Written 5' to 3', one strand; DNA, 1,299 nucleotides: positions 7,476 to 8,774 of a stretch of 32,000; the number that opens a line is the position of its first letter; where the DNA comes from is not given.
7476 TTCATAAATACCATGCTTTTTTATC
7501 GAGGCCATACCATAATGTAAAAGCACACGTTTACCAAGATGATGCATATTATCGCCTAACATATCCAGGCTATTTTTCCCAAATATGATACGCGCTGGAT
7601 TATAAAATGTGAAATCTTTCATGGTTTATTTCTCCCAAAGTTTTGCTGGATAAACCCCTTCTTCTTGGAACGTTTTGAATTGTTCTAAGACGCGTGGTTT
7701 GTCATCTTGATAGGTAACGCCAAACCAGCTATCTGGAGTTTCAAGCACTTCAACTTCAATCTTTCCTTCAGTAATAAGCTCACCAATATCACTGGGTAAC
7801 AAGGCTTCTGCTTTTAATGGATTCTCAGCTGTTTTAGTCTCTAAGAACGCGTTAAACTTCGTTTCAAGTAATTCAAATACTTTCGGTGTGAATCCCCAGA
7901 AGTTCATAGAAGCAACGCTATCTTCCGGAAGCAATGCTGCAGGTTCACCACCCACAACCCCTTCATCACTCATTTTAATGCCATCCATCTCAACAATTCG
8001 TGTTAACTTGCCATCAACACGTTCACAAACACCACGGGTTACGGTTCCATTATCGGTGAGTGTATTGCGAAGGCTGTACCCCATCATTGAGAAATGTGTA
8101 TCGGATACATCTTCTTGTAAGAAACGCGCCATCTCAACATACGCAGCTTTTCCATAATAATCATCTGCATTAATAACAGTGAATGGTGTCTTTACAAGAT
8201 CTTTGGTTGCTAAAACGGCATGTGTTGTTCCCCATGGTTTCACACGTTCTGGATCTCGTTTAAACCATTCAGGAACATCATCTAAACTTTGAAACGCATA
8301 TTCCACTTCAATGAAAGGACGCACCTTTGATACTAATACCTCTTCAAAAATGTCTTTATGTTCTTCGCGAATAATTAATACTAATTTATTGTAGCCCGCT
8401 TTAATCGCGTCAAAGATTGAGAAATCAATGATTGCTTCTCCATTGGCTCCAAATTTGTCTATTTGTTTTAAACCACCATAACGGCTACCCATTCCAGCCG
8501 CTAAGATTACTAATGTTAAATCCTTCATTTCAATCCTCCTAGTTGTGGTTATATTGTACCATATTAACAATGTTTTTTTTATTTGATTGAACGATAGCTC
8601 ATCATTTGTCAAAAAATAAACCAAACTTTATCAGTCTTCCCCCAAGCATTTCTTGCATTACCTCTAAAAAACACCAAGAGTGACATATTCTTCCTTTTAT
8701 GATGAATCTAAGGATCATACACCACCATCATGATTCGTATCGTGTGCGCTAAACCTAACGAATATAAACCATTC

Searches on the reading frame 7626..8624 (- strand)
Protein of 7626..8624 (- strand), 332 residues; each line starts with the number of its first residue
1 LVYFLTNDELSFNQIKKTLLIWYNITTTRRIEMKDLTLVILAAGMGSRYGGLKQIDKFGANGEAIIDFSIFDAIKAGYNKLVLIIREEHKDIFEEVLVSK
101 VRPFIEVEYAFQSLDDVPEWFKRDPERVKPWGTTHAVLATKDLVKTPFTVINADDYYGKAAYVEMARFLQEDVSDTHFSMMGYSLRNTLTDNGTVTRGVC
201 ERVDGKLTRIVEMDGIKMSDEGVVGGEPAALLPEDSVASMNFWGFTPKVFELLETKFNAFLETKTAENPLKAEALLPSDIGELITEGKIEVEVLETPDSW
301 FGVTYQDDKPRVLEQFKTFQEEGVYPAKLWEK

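Call 76: search_protein_families(library=pfam, proteins=[window:7626-8624:-], max_evalue=0.01)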
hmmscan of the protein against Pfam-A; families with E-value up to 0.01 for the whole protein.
window:7626-8624:- (332 aa): 2 families
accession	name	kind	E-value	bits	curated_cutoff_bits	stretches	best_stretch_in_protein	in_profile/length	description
PF00483.29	NTP_transferase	-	2e-08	34.6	21.2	1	39-212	3-162/245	Nucleotidyl transferase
PF12804.13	NTP_transf_3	-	0.0045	17.6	27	1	39-93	2-55/160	MobA-like NTP transferase domain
